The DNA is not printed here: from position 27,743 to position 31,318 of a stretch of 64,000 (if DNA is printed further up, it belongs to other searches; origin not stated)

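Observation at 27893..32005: Cytoplasmic fused ferredoxin-molybdopterin oxidoreductase with rhodanese and ArsR neighbours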

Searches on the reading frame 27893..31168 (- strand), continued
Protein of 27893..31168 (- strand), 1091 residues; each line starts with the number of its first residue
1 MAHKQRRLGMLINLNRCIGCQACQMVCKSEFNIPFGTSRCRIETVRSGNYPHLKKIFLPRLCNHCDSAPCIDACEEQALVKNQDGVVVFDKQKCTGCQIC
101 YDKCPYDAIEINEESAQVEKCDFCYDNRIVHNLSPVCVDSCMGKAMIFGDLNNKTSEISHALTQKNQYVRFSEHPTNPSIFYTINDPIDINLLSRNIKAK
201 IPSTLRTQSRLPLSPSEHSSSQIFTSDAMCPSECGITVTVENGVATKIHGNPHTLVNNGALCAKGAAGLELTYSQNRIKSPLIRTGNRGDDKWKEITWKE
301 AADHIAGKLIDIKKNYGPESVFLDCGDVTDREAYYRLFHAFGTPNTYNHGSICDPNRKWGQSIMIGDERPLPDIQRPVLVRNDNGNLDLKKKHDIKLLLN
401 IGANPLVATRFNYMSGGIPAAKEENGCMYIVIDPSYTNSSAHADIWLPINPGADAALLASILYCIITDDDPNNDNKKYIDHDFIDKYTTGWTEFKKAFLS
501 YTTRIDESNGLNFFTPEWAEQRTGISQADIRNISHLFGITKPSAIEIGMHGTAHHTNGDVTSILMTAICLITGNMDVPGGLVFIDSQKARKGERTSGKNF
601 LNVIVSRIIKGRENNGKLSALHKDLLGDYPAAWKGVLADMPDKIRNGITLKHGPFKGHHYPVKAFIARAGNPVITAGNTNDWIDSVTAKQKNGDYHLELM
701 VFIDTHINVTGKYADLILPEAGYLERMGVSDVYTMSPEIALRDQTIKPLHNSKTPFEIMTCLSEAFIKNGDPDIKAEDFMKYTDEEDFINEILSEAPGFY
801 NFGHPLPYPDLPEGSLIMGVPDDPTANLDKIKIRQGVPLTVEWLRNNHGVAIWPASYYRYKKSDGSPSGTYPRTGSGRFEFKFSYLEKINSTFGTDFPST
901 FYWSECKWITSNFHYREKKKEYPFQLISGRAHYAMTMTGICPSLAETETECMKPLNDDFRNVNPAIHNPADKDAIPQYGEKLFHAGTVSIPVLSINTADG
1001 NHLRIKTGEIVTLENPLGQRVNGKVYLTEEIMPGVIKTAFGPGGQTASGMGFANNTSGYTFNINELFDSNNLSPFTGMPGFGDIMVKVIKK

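Call 9: search_solved_structures(query=window:27893-31168:-, show_alignments=2)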
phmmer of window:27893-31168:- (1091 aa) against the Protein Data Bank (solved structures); distinct sequences matched with E-value up to 0.001: 83 (the best 60 are shown).
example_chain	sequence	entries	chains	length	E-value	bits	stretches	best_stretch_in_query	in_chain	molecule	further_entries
2vpw_A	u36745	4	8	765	1.2e-33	119.4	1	230-755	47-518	THIOSULFATE REDUCTASE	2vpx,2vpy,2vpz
6cz7_B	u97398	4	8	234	1.2e-32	116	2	7-115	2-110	4Fe-4S ferredoxin, iron-sulfur binding domain protein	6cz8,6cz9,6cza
2vpw_B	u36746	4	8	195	4.9e-32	114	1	7-187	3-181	NRFC PROTEIN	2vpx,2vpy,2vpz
6cz7_A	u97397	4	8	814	3.5e-30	107.9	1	225-753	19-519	ArrA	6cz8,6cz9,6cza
4ydd_B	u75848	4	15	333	6.4e-28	100.4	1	46-183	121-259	DMSO reductase family type II enzyme, iron-sulfur subunit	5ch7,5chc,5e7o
2ivf_B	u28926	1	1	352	1.2e-26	96.1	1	47-183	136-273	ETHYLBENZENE DEHYDROGENASE BETA-SUBUNIT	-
1q16_B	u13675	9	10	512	2.6e-25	91.8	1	50-202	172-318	Respiratory nitrate reductase 1 beta chain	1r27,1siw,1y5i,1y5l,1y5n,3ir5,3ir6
5e7o_A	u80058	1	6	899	1.7e-24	89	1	252-468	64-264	DMSO reductase family type II enzyme, molybdopterin subunit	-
1y4z_B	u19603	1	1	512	2.2e-24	88.7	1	50-202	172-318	Respiratory nitrate reductase 1 beta chain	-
9vap_A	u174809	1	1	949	2.3e-24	88.6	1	228-581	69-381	Formate dehydrogenase molybdopterin-binding subunit FdhA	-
3egw_B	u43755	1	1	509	2.4e-24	88.6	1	50-202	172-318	Respiratory nitrate reductase 1 beta chain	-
4ydd_A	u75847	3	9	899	2.5e-24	88.5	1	252-468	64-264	DMSO reductase family type II enzyme, molybdopterin subunit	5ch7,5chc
2e7z_A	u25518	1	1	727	8.5e-22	80.1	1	231-502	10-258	Acetylene hydratase Ahy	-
7qv7_S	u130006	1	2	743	1.7e-19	72.5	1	221-581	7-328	Hydrogen dependent carbon dioxide reductase subunit FdhF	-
9t1s_L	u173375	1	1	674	1.3e-18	69.5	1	226-580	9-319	formate dehydrogenase (coenzyme F420)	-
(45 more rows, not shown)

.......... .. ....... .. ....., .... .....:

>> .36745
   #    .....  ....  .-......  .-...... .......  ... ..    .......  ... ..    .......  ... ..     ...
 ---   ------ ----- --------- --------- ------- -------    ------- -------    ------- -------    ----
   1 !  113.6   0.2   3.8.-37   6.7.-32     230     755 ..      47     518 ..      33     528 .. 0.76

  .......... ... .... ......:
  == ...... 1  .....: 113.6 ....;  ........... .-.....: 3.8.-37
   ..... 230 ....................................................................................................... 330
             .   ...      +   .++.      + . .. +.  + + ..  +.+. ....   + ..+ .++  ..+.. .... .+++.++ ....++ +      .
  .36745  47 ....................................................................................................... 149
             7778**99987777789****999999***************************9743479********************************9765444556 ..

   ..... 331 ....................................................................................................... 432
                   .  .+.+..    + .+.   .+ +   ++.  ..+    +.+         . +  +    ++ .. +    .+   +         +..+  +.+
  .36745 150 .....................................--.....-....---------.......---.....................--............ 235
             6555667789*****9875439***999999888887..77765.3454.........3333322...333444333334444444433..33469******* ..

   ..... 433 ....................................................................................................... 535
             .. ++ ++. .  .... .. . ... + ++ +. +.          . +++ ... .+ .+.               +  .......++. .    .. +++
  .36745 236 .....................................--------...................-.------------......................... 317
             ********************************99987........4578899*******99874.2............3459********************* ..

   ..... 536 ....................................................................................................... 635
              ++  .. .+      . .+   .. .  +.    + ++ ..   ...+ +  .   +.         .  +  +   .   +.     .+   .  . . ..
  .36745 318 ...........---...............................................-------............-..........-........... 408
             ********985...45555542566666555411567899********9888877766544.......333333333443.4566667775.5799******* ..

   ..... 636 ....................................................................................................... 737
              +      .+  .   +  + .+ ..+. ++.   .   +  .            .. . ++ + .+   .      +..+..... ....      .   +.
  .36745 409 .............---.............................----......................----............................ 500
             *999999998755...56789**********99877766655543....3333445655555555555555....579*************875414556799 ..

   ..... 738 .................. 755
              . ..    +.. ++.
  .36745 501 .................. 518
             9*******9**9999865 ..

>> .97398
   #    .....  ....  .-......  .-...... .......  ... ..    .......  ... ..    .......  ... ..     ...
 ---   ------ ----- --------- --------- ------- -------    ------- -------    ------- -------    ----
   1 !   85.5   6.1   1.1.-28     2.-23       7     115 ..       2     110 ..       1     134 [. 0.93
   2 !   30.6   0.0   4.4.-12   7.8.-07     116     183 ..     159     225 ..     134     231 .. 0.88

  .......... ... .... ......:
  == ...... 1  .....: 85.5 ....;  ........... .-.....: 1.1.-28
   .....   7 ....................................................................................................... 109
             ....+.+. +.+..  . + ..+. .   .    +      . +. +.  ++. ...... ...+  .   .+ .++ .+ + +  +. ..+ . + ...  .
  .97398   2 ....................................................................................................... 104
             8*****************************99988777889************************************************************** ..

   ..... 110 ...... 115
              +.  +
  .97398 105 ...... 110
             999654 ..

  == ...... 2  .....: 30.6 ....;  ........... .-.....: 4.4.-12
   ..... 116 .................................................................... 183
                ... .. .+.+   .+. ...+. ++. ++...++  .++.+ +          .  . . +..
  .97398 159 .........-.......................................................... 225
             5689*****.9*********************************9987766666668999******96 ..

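Call 12: find_encoding_contigs(protein=P0017, flank=8000, max_places=2)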
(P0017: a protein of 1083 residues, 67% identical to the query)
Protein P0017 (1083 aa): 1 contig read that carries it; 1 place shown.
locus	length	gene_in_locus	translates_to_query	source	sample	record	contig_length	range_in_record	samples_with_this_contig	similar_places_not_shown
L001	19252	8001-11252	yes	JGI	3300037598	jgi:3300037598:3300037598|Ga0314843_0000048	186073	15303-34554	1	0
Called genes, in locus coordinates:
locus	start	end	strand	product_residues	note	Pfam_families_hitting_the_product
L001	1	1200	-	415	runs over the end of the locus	PF00682:HMGL-like, PF22617:HCS_D2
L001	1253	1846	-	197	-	PF02441:Flavoprotein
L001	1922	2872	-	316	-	PF03279:Lip_A_acyltrans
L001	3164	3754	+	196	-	PF01047:MarR (weak), PF12802:MarR_2, PF13412:HTH_24, PF22674:C2185-like_N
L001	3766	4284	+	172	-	PF02357:NusG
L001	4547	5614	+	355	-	PF00483:NTP_transferase, PF12804:NTP_transf_3 (weak), PF24894:Hexapep_GlmU (faint), PF25084:LbH_EIF2B (weak), PF25087:GMPPB_C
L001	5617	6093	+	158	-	PF00908:dTDP_sugar_isom, PF05523:FdtA (weak), PF14667:Polysacc_synt_C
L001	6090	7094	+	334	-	PF01073:3Beta_HSD, PF01370:Epimerase, PF02719:Polysacc_synt_2, PF04321:RmlD_sub_bind, PF07993:NAD_binding_4, PF13460:NAD_binding_10, PF16363:GDP_Man_Dehyd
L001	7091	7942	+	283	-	PF01370:Epimerase, PF04321:RmlD_sub_bind, PF16363:GDP_Man_Dehyd, PF01073:3Beta_HSD (weak), PF02719:Polysacc_synt_2, PF07993:NAD_binding_4 (weak)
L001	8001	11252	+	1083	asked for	PF12797:Fer4_2 (faint), PF12837:Fer4_6 (faint), PF13187:Fer4_9 (faint), PF13247:Fer4_11, PF14697:Fer4_21 (weak), PF04879:Molybdop_Fe4S4, PF00384:Molybdopterin, PF01568:Molydop_binding, +1 more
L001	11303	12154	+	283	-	PF00025:Arf (weak), PF00071:Ras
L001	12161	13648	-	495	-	PF04715:, PF00425:Chorismate_bind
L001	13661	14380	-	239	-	PF00215:OMPdecase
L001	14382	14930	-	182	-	PF22769:DCD, PF00692:dUTPase (weak)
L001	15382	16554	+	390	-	PF01658:Inos-1-P_synth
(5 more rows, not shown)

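Call 13: find_encoding_contigs(protein=P0118, flank=8000, max_places=2)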
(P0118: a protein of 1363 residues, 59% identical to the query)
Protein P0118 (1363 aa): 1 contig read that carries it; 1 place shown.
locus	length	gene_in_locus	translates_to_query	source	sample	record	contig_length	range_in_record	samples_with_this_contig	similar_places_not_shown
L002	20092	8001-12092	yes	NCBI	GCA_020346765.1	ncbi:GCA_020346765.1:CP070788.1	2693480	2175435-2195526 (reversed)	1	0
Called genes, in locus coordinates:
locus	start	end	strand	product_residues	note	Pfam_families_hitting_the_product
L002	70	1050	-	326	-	-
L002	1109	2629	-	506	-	PF13506:Glyco_transf_21, PF00535:Glycos_transf_2, PF13641:Glyco_tranf_2_3, PF13632:Glyco_trans_2_3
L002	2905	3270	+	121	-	PF12802:MarR_2 (weak), PF12840:HTH_20, PF01022:HTH_5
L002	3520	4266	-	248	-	PF01925:TauE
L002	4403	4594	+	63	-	-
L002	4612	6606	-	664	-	PF02922:CBM_48, PF00128:Alpha-amylase, PF21156:ISOA1-3_C, PF21331:Isoamylase_C (faint)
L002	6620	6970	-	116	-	PF00581:Rhodanese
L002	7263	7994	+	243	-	PF00528:BPD_transp_1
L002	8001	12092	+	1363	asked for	PF00528:BPD_transp_1, PF13247:Fer4_11, PF04879:Molybdop_Fe4S4, PF00384:Molybdopterin, PF01568:Molydop_binding (weak)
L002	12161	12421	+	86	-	-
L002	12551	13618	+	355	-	PF01817:CM_2, PF00800:PDT, PF01842:ACT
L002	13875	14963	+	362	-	PF00155:Aminotran_1_2, PF00266:Aminotran_5, PF01053:Cys_Met_Meta_PP (weak), PF04864:Alliinase_C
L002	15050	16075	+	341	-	PF18152:DAHP_snth_FXD, PF00793:DAHP_synth_1, PF03102:NeuB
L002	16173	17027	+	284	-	PF03446:NAD_binding_2 (weak), PF03807:F420_oxidored, PF02153:PDH_N, PF20463:PDH_C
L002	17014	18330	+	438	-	PF00275:EPSP_synthase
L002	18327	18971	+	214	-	PF02224:Cytidylate_kin, PF13189:Cytidylate_kin2 (weak), PF13238:AAA_18 (weak), PF01202:SKI (faint), PF13207:AAA_17 (weak)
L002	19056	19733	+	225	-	PF01553:Acyltransferase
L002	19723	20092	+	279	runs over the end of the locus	PF02401:LYTB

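Call 14: find_encoding_contigs(protein=P0010, flank=8000, max_places=2)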
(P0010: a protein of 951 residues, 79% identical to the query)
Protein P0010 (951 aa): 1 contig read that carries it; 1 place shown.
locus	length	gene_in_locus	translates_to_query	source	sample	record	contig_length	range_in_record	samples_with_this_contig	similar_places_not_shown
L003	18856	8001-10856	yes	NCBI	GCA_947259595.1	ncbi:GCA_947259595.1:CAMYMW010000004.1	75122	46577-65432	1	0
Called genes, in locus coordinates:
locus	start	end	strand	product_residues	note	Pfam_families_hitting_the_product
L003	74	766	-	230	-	PF00535:Glycos_transf_2, PF13641:Glyco_tranf_2_3 (weak)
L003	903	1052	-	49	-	-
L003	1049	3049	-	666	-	-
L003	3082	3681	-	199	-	-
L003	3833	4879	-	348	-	-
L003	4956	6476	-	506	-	PF13506:Glyco_transf_21, PF00535:Glycos_transf_2, PF13641:Glyco_tranf_2_3, PF13632:Glyco_trans_2_3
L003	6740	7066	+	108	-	PF12802:MarR_2 (weak), PF12840:HTH_20 (weak), PF01022:HTH_5, PF13601:HTH_34 (weak)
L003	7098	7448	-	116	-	PF00581:Rhodanese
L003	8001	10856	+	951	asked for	PF04879:Molybdop_Fe4S4, PF00384:Molybdopterin, PF01568:Molydop_binding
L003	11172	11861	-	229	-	PF05036:SPOR (faint)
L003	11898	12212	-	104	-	PF07238:PilZ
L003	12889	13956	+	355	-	PF01817:CM_2, PF00800:PDT, PF01842:ACT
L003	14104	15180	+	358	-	PF00155:Aminotran_1_2, PF00266:Aminotran_5, PF01053:Cys_Met_Meta_PP (faint), PF04864:Alliinase_C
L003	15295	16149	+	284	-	PF03446:NAD_binding_2, PF03807:F420_oxidored, PF07991:KARI_N (weak), PF02153:PDH_N, PF20463:PDH_C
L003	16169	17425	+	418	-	PF00275:EPSP_synthase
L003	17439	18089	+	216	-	PF02224:Cytidylate_kin, PF13189:Cytidylate_kin2, PF13238:AAA_18 (weak), PF13207:AAA_17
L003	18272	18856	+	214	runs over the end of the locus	PF01553:Acyltransferase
